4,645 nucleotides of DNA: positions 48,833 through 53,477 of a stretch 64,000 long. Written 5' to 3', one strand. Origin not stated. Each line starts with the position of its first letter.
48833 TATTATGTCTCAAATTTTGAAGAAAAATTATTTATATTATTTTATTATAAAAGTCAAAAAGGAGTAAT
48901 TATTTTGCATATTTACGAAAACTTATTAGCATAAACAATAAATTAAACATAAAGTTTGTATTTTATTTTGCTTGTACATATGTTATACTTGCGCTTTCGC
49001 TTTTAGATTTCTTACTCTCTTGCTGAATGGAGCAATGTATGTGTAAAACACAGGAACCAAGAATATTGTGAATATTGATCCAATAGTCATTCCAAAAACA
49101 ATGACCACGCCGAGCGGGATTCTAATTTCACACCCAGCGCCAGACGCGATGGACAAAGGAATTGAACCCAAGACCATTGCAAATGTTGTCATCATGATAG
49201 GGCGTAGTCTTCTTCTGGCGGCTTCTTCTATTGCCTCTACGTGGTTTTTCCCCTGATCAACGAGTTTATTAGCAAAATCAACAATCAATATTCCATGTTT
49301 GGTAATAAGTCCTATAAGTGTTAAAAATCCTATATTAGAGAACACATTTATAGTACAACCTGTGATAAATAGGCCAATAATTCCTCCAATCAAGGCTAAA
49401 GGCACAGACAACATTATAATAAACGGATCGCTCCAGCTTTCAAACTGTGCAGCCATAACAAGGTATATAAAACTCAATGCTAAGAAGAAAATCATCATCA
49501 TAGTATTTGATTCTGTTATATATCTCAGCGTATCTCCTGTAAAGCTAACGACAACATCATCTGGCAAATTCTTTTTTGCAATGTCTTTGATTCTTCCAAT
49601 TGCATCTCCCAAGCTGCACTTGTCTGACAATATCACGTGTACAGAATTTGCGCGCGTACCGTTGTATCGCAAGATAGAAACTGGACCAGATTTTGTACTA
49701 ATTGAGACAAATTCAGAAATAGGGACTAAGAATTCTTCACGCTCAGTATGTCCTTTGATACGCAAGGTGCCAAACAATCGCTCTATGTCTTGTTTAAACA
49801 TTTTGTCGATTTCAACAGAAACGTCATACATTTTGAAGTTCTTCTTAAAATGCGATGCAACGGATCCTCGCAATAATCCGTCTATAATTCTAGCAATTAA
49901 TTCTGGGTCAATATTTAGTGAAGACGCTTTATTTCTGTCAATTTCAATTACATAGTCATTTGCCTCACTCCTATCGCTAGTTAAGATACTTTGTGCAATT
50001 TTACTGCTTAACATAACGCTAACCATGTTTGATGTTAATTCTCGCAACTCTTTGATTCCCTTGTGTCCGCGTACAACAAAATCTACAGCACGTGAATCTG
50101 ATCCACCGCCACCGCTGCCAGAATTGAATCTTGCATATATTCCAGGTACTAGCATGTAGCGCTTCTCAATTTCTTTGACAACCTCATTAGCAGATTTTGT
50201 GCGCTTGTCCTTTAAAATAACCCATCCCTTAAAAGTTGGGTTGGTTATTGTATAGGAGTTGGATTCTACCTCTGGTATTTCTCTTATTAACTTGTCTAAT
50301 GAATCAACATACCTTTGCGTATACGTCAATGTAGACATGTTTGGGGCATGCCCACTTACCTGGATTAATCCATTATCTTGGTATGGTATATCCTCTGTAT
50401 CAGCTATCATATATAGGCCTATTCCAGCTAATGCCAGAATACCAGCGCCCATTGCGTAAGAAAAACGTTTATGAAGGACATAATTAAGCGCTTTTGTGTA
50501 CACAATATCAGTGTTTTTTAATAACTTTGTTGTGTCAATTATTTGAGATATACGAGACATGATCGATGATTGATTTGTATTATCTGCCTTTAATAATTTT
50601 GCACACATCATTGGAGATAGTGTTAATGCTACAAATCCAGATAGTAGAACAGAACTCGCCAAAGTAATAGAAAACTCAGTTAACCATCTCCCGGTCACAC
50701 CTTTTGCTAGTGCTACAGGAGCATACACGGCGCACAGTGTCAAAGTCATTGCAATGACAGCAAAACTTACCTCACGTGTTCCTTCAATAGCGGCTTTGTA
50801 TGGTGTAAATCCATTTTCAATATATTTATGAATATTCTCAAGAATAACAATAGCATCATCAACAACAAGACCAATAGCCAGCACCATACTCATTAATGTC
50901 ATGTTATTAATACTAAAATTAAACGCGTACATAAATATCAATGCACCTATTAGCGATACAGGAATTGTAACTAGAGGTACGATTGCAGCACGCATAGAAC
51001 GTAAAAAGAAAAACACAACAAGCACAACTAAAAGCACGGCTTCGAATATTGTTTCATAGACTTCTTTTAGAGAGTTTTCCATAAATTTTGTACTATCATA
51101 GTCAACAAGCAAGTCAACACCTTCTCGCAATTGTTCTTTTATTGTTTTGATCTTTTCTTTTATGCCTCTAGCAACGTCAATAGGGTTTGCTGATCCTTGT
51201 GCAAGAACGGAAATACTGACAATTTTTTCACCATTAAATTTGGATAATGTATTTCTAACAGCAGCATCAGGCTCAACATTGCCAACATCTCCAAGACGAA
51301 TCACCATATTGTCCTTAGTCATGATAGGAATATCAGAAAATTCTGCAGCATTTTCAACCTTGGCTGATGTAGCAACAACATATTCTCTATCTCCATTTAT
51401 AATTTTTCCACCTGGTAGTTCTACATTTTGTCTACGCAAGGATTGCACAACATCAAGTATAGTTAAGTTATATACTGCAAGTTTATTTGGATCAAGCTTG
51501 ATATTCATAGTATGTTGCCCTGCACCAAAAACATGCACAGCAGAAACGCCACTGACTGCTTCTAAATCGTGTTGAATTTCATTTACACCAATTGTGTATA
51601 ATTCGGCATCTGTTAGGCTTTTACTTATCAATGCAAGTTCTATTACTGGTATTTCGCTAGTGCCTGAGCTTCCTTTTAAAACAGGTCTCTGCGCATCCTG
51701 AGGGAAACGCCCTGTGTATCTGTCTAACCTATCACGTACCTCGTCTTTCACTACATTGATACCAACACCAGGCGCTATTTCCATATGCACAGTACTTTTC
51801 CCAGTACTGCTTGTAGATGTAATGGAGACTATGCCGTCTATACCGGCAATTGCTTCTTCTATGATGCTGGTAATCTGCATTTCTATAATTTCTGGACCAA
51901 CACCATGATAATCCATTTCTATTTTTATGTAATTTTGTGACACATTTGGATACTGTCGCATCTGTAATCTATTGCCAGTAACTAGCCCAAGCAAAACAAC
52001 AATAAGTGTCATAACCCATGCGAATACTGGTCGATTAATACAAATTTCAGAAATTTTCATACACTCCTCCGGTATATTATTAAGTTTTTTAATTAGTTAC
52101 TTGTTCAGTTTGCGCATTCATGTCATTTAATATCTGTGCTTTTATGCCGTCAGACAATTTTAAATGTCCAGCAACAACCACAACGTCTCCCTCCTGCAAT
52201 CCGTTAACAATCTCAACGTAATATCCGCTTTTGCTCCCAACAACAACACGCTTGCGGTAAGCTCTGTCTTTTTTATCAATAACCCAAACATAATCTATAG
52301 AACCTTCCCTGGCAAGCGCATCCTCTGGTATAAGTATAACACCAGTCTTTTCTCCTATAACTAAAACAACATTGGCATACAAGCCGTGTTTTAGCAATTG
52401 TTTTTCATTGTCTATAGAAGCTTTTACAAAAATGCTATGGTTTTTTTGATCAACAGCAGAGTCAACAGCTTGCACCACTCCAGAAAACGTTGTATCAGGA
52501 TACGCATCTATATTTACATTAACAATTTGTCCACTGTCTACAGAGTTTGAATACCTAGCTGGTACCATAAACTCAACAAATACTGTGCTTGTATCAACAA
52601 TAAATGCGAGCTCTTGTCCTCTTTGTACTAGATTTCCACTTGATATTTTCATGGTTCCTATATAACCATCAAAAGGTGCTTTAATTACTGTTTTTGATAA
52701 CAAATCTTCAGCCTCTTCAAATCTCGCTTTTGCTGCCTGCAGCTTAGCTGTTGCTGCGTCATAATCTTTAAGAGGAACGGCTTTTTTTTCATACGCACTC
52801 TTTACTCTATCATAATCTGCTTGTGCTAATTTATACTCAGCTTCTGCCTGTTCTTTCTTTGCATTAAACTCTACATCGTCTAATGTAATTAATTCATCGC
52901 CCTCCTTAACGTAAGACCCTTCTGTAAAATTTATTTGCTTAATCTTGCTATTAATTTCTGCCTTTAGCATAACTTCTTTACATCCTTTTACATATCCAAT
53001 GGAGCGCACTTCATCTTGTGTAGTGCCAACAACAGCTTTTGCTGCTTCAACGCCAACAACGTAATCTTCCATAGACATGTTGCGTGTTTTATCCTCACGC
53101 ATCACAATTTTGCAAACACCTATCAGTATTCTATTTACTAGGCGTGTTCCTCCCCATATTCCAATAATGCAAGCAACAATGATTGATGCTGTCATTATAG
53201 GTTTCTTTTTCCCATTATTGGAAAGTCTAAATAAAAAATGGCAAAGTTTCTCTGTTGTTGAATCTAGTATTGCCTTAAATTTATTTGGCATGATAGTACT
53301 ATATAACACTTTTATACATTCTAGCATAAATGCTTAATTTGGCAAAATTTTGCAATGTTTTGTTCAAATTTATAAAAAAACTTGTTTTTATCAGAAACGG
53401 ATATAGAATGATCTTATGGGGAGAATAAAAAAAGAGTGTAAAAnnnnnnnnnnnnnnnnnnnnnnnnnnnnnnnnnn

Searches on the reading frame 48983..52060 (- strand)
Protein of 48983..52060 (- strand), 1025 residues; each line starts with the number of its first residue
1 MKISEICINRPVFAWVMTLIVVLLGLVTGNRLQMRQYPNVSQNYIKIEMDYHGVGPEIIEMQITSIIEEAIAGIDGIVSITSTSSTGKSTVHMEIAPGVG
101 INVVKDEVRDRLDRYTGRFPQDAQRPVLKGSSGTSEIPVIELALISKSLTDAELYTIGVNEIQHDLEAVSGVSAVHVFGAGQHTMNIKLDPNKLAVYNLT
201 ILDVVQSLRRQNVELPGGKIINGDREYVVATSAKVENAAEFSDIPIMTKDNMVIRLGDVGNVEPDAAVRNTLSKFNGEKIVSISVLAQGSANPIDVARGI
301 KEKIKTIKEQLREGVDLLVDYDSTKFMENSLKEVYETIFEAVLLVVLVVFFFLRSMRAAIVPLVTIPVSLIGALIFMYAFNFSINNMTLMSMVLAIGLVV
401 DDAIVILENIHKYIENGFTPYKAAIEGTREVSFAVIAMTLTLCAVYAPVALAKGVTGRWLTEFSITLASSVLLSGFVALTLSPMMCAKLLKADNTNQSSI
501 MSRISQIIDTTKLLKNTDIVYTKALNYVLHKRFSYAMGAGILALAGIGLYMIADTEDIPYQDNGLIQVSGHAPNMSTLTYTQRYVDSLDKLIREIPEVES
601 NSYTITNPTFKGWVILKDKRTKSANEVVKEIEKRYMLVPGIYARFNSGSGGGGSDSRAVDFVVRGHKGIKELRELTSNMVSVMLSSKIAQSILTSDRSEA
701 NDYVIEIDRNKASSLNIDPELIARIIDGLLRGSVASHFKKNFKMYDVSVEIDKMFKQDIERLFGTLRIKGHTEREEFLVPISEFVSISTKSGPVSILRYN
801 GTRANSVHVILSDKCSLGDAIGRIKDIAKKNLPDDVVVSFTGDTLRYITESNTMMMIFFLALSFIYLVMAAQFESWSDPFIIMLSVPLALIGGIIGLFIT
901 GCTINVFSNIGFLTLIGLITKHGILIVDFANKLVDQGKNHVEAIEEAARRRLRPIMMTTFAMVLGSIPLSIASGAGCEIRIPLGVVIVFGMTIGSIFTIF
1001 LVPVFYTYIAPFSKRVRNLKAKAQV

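Call 68: search_protein_families(library=pfam, proteins=[window:48983-52060:-], max_evalue=0.001)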
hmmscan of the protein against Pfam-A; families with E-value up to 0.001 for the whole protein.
window:48983-52060:- (1025 aa): 2 families
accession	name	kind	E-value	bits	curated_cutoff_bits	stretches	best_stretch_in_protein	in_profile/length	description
PF00873.25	ACR_tran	-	1.5e-250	834.4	28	1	3-1009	1-1020/1021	AcrB/AcrD/AcrF family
PF03176.21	MMPL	-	1.4e-13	50.9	20.5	1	338-487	149-300/333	MMPL family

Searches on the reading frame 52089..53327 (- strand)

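Call 68: search_protein_families(library=pfam, proteins=[window:52089-53327:-], max_evalue=0.001)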
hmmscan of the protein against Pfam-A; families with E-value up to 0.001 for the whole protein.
window:52089-53327:- (412 aa): 5 families
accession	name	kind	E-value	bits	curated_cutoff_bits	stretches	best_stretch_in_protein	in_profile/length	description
PF16576.10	HlyD_D23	-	8.6e-29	100.8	30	1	107-318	6-214/214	Barrel-sandwich domain of CusB or HlyD membrane-fusion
PF13437.12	HlyD_3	-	8.1e-25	88.1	22.2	1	214-312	1-103/106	HlyD family secretion protein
PF13533.13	Biotin_lipoyl_2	-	1.9e-07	31.2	29.8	1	124-150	6-32/32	Biotin-lipoyl like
PF00529.27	CusB_dom_1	-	0.00046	20.8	26.5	0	243-308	12-57/89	Cation efflux system protein CusB domain 1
PF00364.28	Biotin_lipoyl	-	0.00058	20.1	22.1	0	213-242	43-72/73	Biotin-requiring enzyme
